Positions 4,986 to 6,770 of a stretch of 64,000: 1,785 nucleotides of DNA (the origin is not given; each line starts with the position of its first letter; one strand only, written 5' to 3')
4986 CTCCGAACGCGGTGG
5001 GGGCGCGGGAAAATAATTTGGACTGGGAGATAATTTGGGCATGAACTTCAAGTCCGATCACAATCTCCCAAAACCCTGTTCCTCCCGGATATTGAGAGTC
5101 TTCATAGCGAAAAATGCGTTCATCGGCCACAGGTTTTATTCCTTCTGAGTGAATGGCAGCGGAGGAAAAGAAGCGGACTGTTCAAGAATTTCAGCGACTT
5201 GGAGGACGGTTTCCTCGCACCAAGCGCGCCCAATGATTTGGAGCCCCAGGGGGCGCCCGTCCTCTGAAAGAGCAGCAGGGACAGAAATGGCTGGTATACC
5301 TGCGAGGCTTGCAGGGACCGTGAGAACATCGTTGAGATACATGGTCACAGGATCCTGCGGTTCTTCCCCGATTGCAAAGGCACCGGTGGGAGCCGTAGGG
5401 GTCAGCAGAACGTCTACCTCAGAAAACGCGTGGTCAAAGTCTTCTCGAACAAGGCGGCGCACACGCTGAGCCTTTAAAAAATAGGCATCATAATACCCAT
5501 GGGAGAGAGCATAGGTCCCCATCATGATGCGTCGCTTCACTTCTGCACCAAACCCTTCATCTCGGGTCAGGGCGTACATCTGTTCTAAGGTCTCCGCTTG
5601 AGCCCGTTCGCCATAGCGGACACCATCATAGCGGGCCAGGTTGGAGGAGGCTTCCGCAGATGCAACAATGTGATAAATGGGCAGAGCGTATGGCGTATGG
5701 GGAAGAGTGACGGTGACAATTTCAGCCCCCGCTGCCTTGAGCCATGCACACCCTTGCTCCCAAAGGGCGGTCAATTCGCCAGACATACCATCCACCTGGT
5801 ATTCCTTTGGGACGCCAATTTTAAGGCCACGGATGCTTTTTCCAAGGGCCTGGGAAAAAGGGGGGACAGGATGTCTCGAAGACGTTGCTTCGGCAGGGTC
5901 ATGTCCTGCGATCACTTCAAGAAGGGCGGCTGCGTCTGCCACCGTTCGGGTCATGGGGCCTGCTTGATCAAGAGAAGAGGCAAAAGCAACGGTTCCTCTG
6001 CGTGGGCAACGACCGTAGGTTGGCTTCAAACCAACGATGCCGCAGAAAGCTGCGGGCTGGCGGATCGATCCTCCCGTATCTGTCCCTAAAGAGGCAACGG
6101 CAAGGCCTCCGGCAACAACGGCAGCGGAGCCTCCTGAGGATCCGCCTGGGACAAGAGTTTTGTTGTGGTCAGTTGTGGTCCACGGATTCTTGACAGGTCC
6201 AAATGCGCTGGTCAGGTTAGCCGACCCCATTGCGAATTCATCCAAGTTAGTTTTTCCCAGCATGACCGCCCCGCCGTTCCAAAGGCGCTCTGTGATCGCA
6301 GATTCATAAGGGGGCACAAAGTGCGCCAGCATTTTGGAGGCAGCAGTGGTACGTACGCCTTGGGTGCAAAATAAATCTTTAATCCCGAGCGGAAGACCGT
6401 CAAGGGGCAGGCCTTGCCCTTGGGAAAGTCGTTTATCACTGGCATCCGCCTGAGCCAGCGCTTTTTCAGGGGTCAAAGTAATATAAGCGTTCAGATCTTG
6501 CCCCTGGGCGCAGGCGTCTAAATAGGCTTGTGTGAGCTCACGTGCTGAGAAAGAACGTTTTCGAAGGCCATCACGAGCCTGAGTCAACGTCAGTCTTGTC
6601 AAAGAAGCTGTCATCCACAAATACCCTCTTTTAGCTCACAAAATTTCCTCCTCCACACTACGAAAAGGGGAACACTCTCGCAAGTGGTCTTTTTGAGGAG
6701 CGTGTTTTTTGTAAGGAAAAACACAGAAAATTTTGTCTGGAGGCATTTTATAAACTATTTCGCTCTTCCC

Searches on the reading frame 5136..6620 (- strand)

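Call 39: search_protein_families(library=pfam, proteins=[window:5136-6620:-], max_evalue=0.001)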
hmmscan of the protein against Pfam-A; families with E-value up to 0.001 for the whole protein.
window:5136-6620:- (494 aa): 1 family
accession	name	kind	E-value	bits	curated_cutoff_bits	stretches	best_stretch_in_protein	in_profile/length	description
PF01425.27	Amidase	-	1.3e-151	506.1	27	1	28-473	1-445/445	Amidase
